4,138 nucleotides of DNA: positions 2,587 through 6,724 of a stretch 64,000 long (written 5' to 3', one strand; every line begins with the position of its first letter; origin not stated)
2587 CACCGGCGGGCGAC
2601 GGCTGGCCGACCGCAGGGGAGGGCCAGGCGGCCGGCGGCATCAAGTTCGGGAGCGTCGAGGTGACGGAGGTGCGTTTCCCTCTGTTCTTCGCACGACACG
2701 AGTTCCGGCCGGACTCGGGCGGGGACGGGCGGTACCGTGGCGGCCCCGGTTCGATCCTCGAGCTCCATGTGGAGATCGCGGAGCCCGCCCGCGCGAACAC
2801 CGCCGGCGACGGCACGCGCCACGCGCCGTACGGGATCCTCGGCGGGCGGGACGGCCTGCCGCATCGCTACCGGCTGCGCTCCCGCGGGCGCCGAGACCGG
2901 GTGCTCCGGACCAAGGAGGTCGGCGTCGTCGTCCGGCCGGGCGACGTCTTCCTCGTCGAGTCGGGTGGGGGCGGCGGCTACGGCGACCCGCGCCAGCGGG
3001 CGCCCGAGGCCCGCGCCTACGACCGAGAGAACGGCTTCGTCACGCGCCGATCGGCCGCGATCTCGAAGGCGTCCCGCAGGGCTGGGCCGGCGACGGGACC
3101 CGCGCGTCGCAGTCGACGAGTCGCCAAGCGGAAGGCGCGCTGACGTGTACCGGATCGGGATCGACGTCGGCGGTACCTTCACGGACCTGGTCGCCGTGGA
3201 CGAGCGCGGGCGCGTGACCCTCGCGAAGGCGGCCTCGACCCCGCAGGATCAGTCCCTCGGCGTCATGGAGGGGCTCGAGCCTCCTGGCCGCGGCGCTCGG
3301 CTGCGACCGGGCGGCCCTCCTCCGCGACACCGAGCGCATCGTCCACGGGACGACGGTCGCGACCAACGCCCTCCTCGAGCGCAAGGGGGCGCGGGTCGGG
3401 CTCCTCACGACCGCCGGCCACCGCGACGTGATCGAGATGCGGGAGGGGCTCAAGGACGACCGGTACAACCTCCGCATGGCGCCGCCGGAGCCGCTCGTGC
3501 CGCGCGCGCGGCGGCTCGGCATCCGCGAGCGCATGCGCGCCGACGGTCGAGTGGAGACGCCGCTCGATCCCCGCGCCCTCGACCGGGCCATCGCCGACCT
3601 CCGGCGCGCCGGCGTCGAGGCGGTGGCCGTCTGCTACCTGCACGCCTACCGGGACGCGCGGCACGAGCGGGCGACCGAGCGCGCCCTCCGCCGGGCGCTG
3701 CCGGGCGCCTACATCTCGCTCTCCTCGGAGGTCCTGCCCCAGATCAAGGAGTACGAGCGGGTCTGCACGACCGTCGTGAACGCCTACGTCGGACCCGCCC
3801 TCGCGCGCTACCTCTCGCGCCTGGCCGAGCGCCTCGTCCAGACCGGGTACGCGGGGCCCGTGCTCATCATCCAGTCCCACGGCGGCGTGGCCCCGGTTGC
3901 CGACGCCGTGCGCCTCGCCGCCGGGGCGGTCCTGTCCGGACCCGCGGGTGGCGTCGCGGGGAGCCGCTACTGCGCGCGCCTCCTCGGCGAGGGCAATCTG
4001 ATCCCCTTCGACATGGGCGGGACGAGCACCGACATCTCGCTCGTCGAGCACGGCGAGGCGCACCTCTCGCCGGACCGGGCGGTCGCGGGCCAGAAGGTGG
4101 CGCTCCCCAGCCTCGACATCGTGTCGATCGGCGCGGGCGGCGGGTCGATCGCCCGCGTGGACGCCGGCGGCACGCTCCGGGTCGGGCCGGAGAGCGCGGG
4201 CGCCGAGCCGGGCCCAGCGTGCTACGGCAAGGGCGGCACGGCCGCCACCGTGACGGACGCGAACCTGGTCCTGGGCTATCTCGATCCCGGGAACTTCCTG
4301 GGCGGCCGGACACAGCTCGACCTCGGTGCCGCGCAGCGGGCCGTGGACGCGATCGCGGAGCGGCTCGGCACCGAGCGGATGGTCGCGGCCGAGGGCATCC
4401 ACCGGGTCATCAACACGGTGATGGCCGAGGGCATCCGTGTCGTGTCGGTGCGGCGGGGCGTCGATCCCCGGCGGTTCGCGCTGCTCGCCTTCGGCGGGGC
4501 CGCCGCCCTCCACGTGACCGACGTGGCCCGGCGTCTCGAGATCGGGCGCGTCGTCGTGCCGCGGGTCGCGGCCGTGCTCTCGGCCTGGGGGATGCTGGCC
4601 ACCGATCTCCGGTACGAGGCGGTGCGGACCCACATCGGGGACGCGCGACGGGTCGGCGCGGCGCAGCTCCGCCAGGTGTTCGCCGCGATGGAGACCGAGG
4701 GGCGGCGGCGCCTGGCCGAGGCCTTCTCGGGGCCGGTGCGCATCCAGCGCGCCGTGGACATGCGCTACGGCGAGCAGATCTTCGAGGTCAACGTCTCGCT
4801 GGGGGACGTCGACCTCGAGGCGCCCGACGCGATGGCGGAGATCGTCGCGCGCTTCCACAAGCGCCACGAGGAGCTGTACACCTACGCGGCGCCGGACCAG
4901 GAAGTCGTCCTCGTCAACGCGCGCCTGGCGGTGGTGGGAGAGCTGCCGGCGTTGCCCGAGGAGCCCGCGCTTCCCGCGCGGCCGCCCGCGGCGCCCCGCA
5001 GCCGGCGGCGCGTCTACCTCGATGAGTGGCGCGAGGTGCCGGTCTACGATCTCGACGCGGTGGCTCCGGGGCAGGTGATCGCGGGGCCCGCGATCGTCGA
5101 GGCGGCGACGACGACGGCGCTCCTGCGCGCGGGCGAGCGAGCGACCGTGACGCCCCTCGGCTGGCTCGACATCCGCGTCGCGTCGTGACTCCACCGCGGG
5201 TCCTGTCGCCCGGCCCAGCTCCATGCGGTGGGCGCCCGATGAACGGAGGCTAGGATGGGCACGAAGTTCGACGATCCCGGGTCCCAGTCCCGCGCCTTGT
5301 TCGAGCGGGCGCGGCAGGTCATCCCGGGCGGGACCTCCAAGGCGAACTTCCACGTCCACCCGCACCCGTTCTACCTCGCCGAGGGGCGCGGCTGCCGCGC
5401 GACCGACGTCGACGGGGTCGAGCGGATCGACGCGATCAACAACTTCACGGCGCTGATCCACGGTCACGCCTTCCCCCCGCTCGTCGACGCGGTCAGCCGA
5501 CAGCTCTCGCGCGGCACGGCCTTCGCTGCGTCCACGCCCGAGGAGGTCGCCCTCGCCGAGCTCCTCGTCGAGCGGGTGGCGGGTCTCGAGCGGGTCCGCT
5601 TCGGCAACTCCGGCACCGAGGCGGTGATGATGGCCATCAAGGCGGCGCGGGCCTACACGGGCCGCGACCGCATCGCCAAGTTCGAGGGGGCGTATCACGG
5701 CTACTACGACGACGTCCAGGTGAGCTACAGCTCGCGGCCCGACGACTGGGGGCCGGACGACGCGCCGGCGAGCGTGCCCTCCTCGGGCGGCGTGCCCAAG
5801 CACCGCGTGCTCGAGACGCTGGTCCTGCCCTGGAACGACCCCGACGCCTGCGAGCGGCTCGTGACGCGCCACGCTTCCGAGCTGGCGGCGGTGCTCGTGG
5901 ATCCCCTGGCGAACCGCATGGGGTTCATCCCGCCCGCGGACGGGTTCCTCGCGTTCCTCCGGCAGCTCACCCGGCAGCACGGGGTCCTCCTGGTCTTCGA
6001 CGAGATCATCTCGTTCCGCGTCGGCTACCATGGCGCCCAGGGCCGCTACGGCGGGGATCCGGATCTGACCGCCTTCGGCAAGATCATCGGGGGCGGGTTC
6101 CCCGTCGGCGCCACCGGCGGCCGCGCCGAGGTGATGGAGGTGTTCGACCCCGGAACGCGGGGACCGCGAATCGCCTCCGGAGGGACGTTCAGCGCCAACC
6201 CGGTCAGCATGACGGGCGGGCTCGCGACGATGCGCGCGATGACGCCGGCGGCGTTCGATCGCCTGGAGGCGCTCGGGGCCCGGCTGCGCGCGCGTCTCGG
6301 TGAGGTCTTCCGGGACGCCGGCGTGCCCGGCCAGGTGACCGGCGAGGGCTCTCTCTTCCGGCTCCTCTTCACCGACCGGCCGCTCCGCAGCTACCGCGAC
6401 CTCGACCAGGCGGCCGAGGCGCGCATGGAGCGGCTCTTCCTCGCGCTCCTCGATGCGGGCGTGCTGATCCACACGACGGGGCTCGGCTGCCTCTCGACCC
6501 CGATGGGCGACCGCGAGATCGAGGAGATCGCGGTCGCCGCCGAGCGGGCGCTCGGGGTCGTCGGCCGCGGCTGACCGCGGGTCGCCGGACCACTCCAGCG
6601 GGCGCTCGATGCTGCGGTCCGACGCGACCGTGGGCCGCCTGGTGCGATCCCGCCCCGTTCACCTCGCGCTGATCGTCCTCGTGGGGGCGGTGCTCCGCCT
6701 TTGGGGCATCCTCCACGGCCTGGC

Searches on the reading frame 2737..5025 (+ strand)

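Call 9: search_protein_families(library=pfam, proteins=[window:2737-5025:+])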
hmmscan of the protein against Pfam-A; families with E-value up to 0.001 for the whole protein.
window:2737-5025:+ (762 aa): 1 family
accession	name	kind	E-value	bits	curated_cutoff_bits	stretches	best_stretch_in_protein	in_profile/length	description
PF05378.19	Hydant_A_N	-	5.5e-10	39.7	25.2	1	139-181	1-44/176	Hydantoinase/oxoprolinase N-terminal region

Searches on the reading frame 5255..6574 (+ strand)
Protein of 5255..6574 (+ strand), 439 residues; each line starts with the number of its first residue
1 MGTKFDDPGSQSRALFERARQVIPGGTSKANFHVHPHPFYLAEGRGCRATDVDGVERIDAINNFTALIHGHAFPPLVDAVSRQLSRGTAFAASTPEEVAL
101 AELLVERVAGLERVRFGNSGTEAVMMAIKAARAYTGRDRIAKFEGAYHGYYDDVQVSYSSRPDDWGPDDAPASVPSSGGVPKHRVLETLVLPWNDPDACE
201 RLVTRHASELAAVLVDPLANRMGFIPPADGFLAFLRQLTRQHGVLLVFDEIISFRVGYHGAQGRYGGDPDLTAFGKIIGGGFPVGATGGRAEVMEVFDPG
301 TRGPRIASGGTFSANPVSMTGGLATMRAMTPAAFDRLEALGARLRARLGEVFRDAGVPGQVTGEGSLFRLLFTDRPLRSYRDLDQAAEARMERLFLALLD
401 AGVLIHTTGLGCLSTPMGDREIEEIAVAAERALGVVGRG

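Call 9: search_protein_families(library=pfam, proteins=[window:5255-6574:+])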
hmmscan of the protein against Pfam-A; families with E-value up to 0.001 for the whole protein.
window:5255-6574:+ (439 aa): 1 family
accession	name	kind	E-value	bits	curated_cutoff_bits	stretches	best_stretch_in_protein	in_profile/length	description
PF00202.27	Aminotran_3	-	4.8e-58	197.2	30.5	1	35-409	7-375/403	Aminotransferase class-III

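Call 15: find_encoding_contigs(protein=window:5255-6574:+, flank=10000, max_places=10)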
Protein window:5255-6574:+ (439 aa): no gene with exactly this product is on record in the collection.
